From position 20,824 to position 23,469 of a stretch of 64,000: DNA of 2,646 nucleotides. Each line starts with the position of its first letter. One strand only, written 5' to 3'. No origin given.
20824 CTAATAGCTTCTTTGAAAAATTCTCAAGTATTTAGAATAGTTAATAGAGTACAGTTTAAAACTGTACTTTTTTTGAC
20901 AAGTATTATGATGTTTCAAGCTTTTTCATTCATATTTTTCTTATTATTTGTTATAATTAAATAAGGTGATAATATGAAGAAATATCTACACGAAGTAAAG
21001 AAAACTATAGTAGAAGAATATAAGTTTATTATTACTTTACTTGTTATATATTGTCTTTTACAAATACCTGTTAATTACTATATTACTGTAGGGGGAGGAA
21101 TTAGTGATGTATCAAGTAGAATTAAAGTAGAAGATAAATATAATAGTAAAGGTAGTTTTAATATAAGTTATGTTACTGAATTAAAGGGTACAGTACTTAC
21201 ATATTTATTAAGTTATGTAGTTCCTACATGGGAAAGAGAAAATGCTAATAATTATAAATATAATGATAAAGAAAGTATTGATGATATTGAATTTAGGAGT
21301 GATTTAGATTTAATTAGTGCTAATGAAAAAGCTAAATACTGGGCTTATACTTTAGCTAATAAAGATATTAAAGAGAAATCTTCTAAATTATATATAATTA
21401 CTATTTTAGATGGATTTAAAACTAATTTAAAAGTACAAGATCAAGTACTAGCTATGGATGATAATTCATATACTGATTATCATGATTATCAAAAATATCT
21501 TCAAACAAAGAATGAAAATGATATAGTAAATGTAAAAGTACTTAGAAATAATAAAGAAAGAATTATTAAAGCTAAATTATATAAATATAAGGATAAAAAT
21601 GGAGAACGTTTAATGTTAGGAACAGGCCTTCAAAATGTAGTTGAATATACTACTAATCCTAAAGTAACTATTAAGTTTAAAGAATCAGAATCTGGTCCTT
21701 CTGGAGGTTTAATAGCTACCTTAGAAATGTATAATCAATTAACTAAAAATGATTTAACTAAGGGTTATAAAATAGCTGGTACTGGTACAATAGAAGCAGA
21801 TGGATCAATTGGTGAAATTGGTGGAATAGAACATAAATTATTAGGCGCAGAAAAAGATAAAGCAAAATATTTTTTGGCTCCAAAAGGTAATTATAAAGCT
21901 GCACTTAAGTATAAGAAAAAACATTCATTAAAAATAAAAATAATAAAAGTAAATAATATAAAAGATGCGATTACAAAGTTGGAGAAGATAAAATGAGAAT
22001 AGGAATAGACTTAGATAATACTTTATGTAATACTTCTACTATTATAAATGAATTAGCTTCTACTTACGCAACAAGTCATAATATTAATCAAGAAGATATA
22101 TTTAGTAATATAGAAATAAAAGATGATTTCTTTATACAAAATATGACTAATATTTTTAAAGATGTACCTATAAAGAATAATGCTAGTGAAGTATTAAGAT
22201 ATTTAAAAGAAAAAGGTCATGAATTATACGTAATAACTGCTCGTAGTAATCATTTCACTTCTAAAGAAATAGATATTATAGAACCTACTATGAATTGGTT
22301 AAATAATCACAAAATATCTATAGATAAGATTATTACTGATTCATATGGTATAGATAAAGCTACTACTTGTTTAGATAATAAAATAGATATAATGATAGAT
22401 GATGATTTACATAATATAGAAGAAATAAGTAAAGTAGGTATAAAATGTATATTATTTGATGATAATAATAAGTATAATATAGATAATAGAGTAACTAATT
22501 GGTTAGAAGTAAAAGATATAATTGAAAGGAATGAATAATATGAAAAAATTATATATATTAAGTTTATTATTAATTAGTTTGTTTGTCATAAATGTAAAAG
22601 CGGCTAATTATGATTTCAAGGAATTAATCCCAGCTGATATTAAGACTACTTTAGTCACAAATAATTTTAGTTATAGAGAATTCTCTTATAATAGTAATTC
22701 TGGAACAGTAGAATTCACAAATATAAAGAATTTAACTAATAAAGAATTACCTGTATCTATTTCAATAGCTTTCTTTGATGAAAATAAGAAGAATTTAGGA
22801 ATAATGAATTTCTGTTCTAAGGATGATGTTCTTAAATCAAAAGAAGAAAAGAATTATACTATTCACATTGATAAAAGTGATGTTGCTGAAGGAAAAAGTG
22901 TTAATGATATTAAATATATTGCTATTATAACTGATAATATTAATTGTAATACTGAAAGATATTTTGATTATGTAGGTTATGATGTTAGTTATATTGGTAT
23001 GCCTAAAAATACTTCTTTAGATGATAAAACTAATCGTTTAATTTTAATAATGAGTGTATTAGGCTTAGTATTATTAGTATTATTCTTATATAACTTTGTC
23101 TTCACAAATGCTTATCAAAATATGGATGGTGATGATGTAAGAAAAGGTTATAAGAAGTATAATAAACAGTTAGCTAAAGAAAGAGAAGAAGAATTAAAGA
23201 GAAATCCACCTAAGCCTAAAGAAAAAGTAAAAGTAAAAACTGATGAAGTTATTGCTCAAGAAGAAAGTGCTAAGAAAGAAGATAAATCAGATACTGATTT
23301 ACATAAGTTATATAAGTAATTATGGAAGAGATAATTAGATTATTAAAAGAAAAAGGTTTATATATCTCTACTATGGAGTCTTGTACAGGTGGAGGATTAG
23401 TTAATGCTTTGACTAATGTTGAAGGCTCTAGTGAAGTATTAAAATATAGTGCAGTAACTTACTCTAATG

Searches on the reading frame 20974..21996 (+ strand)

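Call 4: search_protein_families(library=pfam, proteins=[window:20974-21996:+], max_evalue=0.1)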
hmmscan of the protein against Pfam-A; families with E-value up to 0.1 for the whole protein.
window:20974-21996:+ (340 aa): 3 families
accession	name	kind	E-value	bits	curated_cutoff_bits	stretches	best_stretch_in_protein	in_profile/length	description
PF05362.19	Lon_C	-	5e-08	33.2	21.1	1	240-334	108-200/205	Lon protease (S16) C-terminal proteolytic domain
PF13180.12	PDZ_2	-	1.5e-06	28.8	27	1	148-201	26-79/80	PDZ domain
PF17820.7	PDZ_6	-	0.0082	16.3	27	1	152-191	16-54/54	PDZ domain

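Call 77: search_protein_families(library=ncbifam, proteins=[window:20974-21996:+], max_evalue=0.01)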
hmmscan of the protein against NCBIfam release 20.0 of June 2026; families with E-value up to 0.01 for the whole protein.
window:20974-21996:+ (340 aa): 7 families
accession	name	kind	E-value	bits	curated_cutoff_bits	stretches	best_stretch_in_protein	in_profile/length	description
NF041438.1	SepM_fam_S16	equivalog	1.9e-45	155.4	200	1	19-338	9-340/340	SepM family pheromone-processing serine protease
TIGR02902.1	spore_lonB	equivalog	5.9e-09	35.1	723.3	1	231-334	429-528/531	ATP-dependent protease LonB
TIGR02903.1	spore_lon_C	equivalog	5.2e-07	28.6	678.8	1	240-333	524-611/615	Lon family ATP-dependent protease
TIGR00763.1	lon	equivalog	7.1e-05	21.5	608.05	1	240-335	700-793/795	endopeptidase La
TIGR00764.1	lon_rel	equivalog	0.00033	19.4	516.6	1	266-333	523-589/608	ATP-dependent protease LonB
NF008053.0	PRK10787.1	equivalog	0.0013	16.9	891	1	239-334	675-768/784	endopeptidase La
TIGR02037.1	degP_htrA_DO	subfamily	0.0018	17.3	416.2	1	149-263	274-388/434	Do family serine endopeptidase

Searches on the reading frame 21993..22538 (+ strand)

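Call 76: search_protein_families(library=pfam, proteins=[window:21993-22538:+], max_evalue=0.01)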
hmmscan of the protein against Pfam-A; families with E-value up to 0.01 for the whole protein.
window:21993-22538:+ (181 aa): 5 families
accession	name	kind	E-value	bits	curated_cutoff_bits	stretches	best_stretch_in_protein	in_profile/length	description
PF06941.18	NT5C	-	6.8e-12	46.1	24.8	1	3-177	4-174/180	5' nucleotidase, deoxy (Pyrimidine), cytosolic type C protein (NT5C)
PF13419.12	HAD_2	-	1.6e-05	25.5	23.8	1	6-96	4-116/178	Haloacid dehalogenase-like hydrolase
PF24694.1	LNS2_PITM1-3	-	0.00036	21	27.7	1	44-113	6-68/124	PITM 1-3, LNS2 domain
PF00702.32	Hydrolase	-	0.0012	19.7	26.4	0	27-89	52-128/191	haloacid dehalogenase-like hydrolase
PF25109.1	HAD_PNKP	-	0.0017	18.9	27.6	1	51-119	23-91/143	Polynucleotide kinase PNKP phosphatase domain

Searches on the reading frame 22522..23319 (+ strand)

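Call 4: search_protein_families(library=pfam, proteins=[window:22522-23319:+], max_evalue=0.1)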
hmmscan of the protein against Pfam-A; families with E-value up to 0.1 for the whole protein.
window:22522-23319:+ (265 aa): 1 family
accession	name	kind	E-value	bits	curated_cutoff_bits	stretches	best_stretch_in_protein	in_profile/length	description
PF20230.4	DUF6588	-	0.019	14.5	27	1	7-97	1-94/319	Family of unknown function (DUF6588)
